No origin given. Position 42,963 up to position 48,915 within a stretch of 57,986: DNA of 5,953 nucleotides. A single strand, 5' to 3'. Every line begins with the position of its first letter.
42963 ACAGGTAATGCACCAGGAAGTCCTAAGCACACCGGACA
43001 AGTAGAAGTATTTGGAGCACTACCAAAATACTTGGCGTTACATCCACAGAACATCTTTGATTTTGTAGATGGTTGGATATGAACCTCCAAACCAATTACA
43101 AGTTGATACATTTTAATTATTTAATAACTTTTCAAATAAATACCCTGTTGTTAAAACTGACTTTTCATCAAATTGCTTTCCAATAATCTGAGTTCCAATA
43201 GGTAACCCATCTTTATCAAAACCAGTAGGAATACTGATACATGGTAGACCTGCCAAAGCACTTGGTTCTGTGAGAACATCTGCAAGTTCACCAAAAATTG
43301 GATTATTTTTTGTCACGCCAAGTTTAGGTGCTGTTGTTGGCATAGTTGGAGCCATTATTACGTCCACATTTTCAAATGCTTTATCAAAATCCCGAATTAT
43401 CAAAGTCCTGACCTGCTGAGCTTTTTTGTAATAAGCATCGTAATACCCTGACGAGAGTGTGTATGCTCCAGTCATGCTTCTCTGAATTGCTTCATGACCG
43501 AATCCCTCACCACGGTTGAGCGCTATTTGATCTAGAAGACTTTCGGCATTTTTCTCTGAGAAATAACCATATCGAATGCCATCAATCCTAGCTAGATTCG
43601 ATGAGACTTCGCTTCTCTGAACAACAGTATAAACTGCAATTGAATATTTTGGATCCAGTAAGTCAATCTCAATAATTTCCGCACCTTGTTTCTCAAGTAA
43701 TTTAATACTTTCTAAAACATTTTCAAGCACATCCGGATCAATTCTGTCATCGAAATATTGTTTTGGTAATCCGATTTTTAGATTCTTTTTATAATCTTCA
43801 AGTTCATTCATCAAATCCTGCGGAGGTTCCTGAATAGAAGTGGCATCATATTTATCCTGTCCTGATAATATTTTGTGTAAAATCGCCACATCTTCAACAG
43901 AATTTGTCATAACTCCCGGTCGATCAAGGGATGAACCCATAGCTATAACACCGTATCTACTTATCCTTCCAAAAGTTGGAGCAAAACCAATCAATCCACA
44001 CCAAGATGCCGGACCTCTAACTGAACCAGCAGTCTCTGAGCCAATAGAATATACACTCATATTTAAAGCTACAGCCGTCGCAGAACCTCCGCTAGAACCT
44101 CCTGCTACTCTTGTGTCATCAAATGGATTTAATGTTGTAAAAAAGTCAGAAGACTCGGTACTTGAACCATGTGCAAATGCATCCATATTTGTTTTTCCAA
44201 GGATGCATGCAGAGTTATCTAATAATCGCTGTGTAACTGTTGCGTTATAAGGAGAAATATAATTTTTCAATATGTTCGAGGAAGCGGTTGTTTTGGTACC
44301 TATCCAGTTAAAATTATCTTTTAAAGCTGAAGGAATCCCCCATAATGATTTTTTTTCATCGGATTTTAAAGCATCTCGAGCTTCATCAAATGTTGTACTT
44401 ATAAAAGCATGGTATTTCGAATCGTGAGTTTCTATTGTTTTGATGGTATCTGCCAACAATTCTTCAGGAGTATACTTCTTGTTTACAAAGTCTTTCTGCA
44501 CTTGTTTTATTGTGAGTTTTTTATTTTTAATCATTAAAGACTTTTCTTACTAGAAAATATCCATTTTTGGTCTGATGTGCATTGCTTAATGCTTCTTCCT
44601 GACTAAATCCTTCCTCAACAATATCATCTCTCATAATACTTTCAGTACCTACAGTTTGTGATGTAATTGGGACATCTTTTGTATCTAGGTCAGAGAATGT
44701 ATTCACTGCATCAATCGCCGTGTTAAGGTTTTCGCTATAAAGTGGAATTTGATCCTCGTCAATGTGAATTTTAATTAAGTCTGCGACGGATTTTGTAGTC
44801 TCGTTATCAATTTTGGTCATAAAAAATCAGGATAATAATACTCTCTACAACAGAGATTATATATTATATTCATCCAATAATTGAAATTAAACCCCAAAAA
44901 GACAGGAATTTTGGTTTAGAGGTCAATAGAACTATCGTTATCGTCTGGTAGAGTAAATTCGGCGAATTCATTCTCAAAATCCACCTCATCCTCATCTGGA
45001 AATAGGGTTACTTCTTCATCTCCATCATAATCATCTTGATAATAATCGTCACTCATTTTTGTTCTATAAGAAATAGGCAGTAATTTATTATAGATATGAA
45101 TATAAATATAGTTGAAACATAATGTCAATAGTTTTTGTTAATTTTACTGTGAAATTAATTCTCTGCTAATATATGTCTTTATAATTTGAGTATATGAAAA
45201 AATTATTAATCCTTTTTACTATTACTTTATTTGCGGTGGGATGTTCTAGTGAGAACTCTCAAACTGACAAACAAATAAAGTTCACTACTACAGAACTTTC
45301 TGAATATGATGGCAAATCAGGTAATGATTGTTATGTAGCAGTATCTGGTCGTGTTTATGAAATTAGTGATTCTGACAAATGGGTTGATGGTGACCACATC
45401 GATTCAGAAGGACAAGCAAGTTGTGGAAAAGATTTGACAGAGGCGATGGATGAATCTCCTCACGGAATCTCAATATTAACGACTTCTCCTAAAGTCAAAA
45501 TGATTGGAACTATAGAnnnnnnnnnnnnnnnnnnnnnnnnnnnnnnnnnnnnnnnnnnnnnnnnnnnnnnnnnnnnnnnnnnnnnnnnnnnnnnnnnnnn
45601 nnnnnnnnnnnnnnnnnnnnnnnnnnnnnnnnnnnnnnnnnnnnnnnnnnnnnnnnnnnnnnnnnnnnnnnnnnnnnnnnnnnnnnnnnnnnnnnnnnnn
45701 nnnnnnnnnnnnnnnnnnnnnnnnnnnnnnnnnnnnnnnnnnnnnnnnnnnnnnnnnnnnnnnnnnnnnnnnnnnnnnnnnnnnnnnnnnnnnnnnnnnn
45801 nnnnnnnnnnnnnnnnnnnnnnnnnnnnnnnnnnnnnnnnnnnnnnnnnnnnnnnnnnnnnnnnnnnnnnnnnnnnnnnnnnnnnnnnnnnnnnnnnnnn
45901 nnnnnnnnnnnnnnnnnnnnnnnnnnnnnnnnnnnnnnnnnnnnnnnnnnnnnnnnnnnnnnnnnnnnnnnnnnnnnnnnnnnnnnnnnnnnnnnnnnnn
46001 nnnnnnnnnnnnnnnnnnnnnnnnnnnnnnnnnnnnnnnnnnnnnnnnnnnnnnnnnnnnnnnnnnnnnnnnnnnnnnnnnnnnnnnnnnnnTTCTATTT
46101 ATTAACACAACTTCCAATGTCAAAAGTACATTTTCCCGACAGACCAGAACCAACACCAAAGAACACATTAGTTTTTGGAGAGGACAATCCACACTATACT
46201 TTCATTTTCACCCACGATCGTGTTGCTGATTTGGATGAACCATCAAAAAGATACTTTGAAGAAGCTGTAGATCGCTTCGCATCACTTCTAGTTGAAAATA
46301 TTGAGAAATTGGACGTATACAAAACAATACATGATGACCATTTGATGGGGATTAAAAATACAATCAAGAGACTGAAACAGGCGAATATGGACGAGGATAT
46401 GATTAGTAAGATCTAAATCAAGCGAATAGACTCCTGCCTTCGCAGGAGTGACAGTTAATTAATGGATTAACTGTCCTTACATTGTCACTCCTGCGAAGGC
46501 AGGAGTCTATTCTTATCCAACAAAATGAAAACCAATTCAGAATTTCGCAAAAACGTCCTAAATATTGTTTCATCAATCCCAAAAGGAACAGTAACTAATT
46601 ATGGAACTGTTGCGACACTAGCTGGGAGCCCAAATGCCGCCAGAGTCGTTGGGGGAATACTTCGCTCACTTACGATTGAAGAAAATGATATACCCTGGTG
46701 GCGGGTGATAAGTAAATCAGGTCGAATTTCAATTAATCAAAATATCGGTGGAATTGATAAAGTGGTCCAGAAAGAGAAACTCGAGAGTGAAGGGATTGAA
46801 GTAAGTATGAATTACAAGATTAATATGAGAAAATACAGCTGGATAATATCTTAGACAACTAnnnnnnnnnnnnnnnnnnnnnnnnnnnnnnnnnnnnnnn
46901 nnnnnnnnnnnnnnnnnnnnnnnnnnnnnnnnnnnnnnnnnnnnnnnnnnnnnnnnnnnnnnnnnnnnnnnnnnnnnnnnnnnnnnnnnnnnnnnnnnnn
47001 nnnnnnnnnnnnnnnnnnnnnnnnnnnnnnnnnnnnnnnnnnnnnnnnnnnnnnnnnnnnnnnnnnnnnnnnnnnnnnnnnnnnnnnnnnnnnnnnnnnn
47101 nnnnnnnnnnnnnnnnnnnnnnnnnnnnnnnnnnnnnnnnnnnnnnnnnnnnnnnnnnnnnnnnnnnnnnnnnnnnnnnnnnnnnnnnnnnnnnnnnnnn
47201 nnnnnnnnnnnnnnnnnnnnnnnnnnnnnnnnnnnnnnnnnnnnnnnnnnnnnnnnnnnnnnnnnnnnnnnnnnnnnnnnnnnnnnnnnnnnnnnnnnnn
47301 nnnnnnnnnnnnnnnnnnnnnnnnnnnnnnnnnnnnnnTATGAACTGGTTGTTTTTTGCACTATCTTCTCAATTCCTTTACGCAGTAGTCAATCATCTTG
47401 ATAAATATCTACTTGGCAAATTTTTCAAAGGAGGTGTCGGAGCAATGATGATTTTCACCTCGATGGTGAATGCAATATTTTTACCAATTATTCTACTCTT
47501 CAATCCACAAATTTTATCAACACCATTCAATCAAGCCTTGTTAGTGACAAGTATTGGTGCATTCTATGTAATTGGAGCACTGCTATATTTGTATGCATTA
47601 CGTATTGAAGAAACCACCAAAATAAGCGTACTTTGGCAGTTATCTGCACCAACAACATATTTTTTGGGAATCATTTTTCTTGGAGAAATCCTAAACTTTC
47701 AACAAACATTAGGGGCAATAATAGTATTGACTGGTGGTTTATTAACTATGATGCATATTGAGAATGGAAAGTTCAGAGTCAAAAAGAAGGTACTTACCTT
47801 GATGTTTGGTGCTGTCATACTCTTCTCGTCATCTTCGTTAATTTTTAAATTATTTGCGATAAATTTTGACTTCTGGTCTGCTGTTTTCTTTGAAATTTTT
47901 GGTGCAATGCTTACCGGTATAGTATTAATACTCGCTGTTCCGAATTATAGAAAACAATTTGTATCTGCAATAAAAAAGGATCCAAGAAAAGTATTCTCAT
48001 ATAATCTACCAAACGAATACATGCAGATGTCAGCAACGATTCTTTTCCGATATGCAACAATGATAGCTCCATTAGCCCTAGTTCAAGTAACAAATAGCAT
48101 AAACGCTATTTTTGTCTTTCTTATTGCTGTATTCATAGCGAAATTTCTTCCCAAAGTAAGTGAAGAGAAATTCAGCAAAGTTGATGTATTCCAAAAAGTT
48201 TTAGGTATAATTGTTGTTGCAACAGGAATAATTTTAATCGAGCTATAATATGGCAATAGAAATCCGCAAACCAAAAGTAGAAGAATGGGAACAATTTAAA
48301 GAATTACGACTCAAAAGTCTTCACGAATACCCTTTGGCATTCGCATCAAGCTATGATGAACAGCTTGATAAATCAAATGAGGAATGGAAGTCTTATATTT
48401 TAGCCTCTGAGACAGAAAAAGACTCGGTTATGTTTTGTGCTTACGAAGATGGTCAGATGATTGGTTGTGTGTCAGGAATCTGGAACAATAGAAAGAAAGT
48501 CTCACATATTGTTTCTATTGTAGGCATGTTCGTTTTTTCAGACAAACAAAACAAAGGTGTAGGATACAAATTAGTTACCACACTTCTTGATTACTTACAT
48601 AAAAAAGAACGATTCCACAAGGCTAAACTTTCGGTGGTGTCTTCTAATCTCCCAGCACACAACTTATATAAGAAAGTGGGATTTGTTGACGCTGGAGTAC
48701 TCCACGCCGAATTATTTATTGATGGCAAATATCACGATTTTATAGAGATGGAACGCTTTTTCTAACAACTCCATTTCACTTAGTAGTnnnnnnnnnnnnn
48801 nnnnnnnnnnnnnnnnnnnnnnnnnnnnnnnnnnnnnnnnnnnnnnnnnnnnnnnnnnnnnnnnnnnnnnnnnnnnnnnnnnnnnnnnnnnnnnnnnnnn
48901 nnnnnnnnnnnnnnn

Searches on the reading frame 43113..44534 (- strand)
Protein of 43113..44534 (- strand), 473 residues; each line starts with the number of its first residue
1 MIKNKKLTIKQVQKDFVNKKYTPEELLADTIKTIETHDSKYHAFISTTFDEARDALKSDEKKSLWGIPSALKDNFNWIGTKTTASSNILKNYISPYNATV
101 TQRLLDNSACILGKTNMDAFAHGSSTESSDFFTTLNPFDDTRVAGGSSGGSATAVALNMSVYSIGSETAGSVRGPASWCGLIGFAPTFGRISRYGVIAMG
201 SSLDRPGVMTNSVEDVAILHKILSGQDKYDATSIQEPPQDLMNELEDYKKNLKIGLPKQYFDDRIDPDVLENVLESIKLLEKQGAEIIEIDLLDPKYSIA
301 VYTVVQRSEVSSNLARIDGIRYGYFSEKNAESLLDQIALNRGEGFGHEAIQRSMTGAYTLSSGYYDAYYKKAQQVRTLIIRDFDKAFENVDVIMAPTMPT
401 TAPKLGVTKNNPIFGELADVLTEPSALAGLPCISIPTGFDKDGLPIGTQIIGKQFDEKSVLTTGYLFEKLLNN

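Call 94: search_protein_families(library=pfam, proteins=[window:43113-44534:-], max_evalue=0.00001)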
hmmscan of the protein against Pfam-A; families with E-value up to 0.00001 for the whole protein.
window:43113-44534:- (473 aa): 1 family
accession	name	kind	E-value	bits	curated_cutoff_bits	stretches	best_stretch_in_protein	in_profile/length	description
PF01425.27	Amidase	-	4e-125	418.8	27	1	25-461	1-445/445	Amidase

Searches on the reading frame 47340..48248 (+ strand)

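Call 94: search_protein_families(library=pfam, proteins=[window:47340-48248:+], max_evalue=0.00001)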
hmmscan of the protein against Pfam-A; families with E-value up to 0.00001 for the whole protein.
window:47340-48248:+ (302 aa): 1 family
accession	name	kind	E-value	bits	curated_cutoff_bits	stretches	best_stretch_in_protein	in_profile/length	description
PF00892.27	EamA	-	1.6e-09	38.6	28.2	1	3-137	3-134/135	EamA-like transporter family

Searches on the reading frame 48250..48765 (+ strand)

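Call 94: search_protein_families(library=pfam, proteins=[window:48250-48765:+], max_evalue=0.00001)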
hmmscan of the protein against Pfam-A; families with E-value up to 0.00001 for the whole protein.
window:48250-48765:+ (171 aa): 5 families
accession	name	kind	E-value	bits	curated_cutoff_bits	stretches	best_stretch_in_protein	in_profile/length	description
PF00583.31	Acetyltransf_1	-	5.6e-17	62.5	20.7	1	41-145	19-116/116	Acetyltransferase (GNAT) family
PF13673.13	Acetyltransf_10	-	3e-12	47.1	23.6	1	44-149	20-111/128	Acetyltransferase (GNAT) domain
PF13508.13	Acetyltransf_7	-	7.1e-12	46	27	1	58-146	2-83/84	Acetyltransferase (GNAT) domain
PF13420.13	Acetyltransf_4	-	1.2e-11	45.3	24.3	1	36-163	27-152/155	Acetyltransferase (GNAT) domain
PF13302.13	Acetyltransf_3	-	1.8e-06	29.1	25.4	1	5-146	4-138/138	Acetyltransferase (GNAT) domain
